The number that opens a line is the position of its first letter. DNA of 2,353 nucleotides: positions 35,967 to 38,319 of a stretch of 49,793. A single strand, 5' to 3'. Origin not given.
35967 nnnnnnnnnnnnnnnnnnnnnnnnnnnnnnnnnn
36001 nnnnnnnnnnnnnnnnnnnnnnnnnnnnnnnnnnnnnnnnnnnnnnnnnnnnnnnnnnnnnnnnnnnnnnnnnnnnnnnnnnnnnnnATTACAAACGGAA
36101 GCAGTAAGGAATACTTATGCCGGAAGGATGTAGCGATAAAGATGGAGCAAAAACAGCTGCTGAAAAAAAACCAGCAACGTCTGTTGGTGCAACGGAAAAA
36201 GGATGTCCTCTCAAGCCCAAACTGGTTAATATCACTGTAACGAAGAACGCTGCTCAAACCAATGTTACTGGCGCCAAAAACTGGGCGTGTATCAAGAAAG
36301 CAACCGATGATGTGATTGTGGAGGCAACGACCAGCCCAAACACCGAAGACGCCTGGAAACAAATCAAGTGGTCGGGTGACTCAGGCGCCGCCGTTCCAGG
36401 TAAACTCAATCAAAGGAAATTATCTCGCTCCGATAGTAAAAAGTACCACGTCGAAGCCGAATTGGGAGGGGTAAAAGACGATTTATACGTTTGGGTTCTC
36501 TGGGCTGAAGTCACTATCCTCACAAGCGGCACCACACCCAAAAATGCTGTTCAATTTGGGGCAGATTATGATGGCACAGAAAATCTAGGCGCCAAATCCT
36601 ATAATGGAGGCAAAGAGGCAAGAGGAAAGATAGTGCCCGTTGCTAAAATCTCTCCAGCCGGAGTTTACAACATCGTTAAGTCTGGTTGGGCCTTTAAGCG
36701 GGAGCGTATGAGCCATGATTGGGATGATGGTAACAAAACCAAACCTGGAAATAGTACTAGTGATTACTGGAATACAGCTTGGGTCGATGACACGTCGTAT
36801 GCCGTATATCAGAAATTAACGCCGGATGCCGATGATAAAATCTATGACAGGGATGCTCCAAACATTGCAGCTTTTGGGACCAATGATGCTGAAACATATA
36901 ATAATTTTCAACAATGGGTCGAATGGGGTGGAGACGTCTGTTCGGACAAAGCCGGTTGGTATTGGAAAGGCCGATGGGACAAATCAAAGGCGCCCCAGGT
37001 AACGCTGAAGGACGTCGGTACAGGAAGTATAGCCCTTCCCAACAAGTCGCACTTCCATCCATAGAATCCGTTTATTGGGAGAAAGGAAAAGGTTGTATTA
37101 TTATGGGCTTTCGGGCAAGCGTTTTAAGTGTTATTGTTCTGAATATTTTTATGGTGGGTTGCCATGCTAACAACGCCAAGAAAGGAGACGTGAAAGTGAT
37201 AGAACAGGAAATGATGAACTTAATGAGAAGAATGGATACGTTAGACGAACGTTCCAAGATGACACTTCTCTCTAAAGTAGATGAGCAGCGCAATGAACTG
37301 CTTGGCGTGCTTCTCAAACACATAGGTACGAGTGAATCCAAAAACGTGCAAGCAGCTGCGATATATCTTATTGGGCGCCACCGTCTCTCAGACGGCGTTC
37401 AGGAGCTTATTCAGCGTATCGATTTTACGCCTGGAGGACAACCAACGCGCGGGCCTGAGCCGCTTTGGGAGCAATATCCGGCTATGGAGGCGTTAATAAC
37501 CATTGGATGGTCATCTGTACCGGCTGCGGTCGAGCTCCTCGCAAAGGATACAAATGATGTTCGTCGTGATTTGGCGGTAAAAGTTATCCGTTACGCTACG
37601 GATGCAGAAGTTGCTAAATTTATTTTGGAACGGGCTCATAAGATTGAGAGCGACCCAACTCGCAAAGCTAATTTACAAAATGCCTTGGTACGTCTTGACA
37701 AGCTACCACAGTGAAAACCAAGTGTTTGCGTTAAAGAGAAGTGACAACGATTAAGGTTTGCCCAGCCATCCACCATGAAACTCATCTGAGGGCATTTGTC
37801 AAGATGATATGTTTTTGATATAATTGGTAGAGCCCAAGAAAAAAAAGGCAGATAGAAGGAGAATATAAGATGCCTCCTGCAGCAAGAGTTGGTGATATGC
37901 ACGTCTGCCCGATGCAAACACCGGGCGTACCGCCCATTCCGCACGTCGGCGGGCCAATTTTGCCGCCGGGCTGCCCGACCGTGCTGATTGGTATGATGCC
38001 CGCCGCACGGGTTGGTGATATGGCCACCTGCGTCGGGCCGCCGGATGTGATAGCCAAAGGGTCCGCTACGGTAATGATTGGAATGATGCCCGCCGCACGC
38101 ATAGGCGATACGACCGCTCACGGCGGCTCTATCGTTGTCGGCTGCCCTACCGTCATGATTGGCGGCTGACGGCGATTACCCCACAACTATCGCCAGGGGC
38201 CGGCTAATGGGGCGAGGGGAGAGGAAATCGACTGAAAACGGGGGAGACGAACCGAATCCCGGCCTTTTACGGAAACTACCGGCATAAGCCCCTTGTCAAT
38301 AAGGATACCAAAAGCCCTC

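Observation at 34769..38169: VgrG-DUF4123-[251 aa]-[315 aa]-HEAT lipoprotein-PAAR: a cargo module whose effector has no recognisable motif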

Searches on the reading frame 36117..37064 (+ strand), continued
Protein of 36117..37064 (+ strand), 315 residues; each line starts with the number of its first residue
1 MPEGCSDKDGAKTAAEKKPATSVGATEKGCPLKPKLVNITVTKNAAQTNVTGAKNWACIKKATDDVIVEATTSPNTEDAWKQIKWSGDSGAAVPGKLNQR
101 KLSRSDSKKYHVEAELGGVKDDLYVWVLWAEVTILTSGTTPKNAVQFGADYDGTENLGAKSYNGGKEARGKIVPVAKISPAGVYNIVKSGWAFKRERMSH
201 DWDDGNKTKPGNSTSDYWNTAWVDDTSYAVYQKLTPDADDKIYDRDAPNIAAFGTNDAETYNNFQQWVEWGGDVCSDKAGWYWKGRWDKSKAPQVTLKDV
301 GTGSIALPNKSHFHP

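Call 72: fold_search(model_id=the predicted structure, library=viral)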
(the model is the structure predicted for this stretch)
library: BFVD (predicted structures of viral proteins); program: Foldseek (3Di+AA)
matches with E <= 10: 575; with E <= 0.001: 7
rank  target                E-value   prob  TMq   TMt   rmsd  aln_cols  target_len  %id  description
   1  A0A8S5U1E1            9.5e-05  0.98  0.18  0.25  18.9       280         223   10  BIG2 domain-containing protein [Siphoviridae sp. cttuu15]
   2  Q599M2                2.1e-04  0.54  0.15  0.15  25.3       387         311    9  R138 protein (Fragment) [Murid betaherpesvirus 2]
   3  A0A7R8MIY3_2          2.4e-04  0.84  0.20  0.08  29.3       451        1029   11  (no name in the UniProt tables at hand)
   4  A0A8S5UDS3            2.7e-04  0.84  0.19  0.20  19.7       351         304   10  Carbohydrate-binding protein [Siphoviridae sp. ctNLX12]
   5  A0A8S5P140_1          4.3e-04  0.97  0.25  0.10  12.0       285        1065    9  Spore coat protein H kinase fold, TRANSFERASE [Myoviridae sp. ctrCp2]
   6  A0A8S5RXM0            4.8e-04  0.89  0.17  0.18  18.9       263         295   11  Ig-like domain protein [Siphoviridae sp. ctEJG5]
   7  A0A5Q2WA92            8.3e-04  0.91  0.24  0.08  14.3       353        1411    7  (no name in the UniProt tables at hand)
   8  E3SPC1                1.1e-03  0.97  0.27  0.13   8.6       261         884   13  Virion structural protein [Prochlorococcus phage Syn1]
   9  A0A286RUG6            1.3e-03  0.75  0.22  0.13  21.2       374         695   12  Envelope glycoprotein C [Beluga whale alphaherpesvirus 1]
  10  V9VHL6                1.7e-03  0.54  0.18  0.18  21.2       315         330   12  BIG2 domain-containing protein [Achromobacter phage JWAlpha]
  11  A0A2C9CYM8            1.9e-03  0.94  0.22  0.22  10.7       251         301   12  Possible surface protein, responsible for cell interaction contains cell adhesion domain and ChW-repeats [Yersinia phage fHe-Yen9-03]
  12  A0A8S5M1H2            1.9e-03  0.63  0.20  0.09  16.1       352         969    7  Uncharacterized protein [Siphoviridae sp. ctLAw30]
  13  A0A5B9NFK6            2.0e-03  0.90  0.23  0.28  10.9       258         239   14  BIG2 domain-containing protein [Klebsiella phage KPN4]
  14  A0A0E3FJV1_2          2.1e-03  0.93  0.27  0.12   9.3       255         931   12  Virion structural protein [Synechococcus phage ACG-2014j]
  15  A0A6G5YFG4            2.6e-03  0.87  0.19  0.21  13.7       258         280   13  (no name in the UniProt tables at hand)
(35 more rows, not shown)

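Call 78: search_solved_structures(query=A1, max_evalue=10, show_alignments=2)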
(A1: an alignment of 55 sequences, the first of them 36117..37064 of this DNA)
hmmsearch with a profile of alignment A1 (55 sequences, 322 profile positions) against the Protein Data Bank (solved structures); distinct sequences matched with E-value up to 10: 18.
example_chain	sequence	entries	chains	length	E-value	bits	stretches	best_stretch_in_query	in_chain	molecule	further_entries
5c91_A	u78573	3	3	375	0.042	16.1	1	230-311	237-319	E3 ubiquitin-protein ligase NEDD4 | Isoform 4 of E3 ubiquitin-protein ligase NEDD4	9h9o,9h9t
5c7j_A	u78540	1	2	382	0.044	16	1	230-311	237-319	E3 ubiquitin-protein ligase NEDD4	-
2xbb_A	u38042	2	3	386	0.044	16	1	230-311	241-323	E3 UBIQUITIN-PROTEIN LIGASE NEDD4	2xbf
4bbn_A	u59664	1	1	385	0.056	15.6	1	230-311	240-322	E3 UBIQUITIN-PROTEIN LIGASE NEDD4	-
4be8_A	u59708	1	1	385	0.056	15.6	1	230-311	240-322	E3 UBIQUITIN-PROTEIN LIGASE NEDD4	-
5hpk_A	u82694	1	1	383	0.46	12.6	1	231-311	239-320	E3 ubiquitin-protein ligase NEDD4-like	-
2oni_A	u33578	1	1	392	0.46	12.6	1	231-311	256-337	E3 ubiquitin-protein ligase NEDD4-like protein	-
3jw0_C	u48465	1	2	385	0.46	12.6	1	231-311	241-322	E3 ubiquitin-protein ligase NEDD4-like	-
3jvz_C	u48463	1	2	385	0.46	12.6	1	231-311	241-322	E3 ubiquitin-protein ligase NEDD4-like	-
9z5q_B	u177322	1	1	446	0.59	12.3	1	231-310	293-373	E3 ubiquitin-protein ligase NEDD4-like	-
1vkx_B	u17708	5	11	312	1.2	11.3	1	207-253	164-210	PROTEIN (NF-KAPPA B P50 SUBUNIT) | Nuclear factor NF-kappa-B p105 subunit | Nuclear factor NF-kappa-B p50 subunit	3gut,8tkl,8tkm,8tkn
1le5_B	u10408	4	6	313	1.2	11.3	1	207-253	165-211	Nuclear factor NF-kappa-B p50 subunit | Nuclear factor NF-kappa-B p105 subunit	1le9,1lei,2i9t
1nfk_A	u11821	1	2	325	1.3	11.2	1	207-253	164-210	PROTEIN (NUCLEAR FACTOR KAPPA-B (NF-KB))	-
2v2t_B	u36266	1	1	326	1.3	11.2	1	207-253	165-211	NUCLEAR FACTOR NF-KAPPA-B P105 SUBUNIT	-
1ooa_A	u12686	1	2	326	1.3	11.2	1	207-253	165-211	Nuclear factor NF-kappa-B p105 subunit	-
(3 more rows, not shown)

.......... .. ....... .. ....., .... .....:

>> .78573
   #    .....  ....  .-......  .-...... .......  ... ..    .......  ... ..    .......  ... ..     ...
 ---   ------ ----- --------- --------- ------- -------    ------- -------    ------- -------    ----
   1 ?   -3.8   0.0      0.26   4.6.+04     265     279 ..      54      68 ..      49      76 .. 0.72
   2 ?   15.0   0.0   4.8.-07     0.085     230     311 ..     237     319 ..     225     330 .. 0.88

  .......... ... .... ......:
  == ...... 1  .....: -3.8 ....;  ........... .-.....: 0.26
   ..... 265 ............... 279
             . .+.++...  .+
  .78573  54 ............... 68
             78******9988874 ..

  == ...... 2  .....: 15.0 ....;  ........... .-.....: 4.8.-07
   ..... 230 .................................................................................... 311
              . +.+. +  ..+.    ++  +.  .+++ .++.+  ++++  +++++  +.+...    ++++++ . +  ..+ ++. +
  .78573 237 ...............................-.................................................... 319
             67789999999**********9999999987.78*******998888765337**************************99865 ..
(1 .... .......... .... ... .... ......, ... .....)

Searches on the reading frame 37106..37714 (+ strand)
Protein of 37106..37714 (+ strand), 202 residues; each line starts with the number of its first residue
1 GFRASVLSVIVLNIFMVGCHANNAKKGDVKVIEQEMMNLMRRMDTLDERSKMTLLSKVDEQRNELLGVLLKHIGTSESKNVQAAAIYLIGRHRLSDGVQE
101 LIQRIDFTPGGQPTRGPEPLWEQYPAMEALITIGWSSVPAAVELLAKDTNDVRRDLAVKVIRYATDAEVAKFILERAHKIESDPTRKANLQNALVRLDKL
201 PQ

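Call 3: search_protein_families(library=pfam, proteins=[window:37106-37714:+], max_evalue=0.1)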
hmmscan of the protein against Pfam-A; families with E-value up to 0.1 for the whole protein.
window:37106-37714:+ (202 aa): 1 family
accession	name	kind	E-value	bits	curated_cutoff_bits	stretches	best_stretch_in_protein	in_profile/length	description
PF13646.12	HEAT_2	-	0.00016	22.3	27.7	0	69-105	4-40/88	HEAT repeats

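Call 5: search_protein_families(library=ncbifam, proteins=[window:37106-37714:+], max_evalue=1)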
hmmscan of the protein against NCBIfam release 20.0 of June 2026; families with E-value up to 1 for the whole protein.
window:37106-37714:+ (202 aa): 1 family
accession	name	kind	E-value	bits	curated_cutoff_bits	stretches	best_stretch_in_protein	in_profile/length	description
NF008048.1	PRK10781.1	equivalog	0.037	14.2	140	1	6-83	3-76/134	Rcs stress response system protein RcsF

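Call 79: search_protein_families(library=pfam, alignment_id=A4, max_evalue=1)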
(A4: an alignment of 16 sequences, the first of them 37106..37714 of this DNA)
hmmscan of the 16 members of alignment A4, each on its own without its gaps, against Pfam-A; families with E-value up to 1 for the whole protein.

A. member 1, window:37106-37714:+ (202 aa): 3 families
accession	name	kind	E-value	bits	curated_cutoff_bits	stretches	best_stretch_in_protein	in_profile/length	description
PF13646.12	HEAT_2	-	0.00016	22.3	27.7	1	69-105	4-40/88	HEAT repeats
PF02985.28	HEAT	-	0.11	13.3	23.5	0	65-91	1-26/31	HEAT repeat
PF03130.22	HEAT_PBS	-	0.33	12.1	20.9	0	126-146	5-22/27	PBS lyase HEAT-like repeat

B. families by the number of members that match (of 16 scanned): 17 families
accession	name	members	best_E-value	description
PF13646.12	HEAT_2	13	2.8e-08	HEAT repeats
PF03130.22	HEAT_PBS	4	2.8e-05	PBS lyase HEAT-like repeat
PF03224.20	V-ATPase_H_N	4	0.013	V-ATPase subunit H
PF02985.28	HEAT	3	0.0021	HEAT repeat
PF13513.12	HEAT_EZ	3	0.0028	HEAT-like repeat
PF25251.1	DUF7853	1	0.017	Family of unknown function (DUF7853)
PF18360.6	hnRNP_Q_AcD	1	0.034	Heterogeneous nuclear ribonucleoprotein Q acidic domain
PF10877.13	DUF2671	1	0.058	Protein of unknown function (DUF2671)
PF19908.4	DUF6381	1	0.073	Family of unknown function (DUF6381)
PF10017.15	Methyltransf_33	1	0.079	Histidine-specific methyltransferase, SAM-dependent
PF01602.26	Adaptin_N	1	0.086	Adaptin N terminal region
PF11902.13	DUF3422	1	0.088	Protein of unknown function (DUF3422)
PF05124.17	S_layer_C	1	0.091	S-layer like family, outer domain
PF19010.6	DUF5739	1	0.11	Family of unknown function (DUF5739)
PF18113.7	Rbx_binding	1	0.16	Rubredoxin binding C-terminal domain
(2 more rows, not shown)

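Call 80: search_solved_structures(query=A4, max_evalue=1, show_alignments=1)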
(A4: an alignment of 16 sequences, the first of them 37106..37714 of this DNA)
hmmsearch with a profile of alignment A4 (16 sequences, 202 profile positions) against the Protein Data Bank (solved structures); distinct sequences matched with E-value up to 1: 24.
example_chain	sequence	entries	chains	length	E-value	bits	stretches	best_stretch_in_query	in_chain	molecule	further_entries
6ft5_A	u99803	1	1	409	2.5e-12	49.8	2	80-159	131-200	alphaRep A3_A3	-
6fsq_A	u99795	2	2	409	1.1e-11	47.8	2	66-159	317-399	alphaRep A3_bGFPD | A3_bGFPD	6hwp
4zv6_A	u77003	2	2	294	3.2e-09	39.7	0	67-166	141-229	AlphaRep-7 | alpha-Rep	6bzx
9sah_A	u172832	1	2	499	8.1e-08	35.1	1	121-186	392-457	E4-NB2 synthetic fusion protein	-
3ltj_A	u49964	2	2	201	1.8e-06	30.8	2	69-159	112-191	AlphaRep-4 | bA3-2: binder of A3 protein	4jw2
3ltm_A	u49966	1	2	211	2.2e-06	30.4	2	69-159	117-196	Alpha-Rep4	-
6gwc_C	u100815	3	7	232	4.4e-05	26.2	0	124-159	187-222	iE5 ALPHAREP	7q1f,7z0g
6gx7_E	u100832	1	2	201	7.9e-05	25.4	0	126-159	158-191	iiiA5 ALPHAREP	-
4xl5_C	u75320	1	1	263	0.00034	23.3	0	69-159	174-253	bGFP-A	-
8aw4_A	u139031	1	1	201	0.0004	23.1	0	125-159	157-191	ALPHAREP bB-E3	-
5dcq_A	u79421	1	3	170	0.0007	22.3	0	71-156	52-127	artificial repeat proteins (alphaREP3)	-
4xvp_D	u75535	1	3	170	0.0013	21.4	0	126-159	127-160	BGFP-C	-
9t1m_A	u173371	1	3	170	0.0017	21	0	126-159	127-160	Alpha Rep E4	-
9rhz_A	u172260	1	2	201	0.002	20.7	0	126-159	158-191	ALPHAREP bE5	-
6gwd_G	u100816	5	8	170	0.0027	20.4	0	125-159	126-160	iiH5 ALPHAREP | iih5 Alpha Repeating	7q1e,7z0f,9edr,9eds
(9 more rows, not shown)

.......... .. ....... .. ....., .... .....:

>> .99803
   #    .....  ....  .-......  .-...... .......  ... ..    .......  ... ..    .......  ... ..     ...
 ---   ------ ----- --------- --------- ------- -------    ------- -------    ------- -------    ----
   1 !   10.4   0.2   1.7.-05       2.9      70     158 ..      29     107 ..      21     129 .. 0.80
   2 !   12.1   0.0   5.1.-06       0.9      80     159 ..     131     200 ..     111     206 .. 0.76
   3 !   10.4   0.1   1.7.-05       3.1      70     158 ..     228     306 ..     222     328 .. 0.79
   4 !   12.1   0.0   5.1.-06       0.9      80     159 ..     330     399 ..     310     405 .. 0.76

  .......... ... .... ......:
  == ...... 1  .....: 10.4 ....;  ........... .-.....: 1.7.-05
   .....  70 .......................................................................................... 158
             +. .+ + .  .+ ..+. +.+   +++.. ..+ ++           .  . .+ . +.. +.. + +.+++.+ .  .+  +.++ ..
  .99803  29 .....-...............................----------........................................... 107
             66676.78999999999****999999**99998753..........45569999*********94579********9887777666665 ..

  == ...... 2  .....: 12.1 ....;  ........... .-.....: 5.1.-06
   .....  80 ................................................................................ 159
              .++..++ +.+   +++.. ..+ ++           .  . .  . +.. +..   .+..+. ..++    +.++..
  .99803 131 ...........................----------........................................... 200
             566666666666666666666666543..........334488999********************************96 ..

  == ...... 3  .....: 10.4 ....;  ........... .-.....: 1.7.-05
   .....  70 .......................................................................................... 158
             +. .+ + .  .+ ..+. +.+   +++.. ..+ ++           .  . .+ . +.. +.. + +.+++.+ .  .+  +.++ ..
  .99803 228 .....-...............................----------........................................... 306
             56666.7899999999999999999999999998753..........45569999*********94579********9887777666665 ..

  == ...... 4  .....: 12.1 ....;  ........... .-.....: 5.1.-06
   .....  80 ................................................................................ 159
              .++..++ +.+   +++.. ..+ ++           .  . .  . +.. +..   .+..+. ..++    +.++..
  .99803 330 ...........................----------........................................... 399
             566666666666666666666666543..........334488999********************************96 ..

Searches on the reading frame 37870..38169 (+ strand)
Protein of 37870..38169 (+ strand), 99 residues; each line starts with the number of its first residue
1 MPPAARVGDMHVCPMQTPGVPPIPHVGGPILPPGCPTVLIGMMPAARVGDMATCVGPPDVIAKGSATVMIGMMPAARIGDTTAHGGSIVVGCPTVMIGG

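Call 3: search_protein_families(library=pfam, proteins=[window:37870-38169:+], max_evalue=0.1)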
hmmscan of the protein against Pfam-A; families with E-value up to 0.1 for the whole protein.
window:37870-38169:+ (99 aa): 1 family
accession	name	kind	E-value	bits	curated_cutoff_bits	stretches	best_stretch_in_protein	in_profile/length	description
PF05488.18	PAAR_motif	-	1.5e-24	86.5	27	3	24-89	5-69/70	PAAR motif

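Call 5: search_protein_families(library=ncbifam, proteins=[window:37870-38169:+], max_evalue=1)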
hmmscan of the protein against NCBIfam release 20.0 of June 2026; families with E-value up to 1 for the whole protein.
window:37870-38169:+ (99 aa): 2 families
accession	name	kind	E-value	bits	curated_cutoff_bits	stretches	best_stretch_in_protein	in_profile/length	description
NF033420.0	T6SS_PAAR_dom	equivalog_domain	4.6e-09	36.3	124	2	34-98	25-94/94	type VI secretion system PAAR protein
NF041261.1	RHS_core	equivalog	0.046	11.5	2000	1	74-98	5-29/1261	RHS element core protein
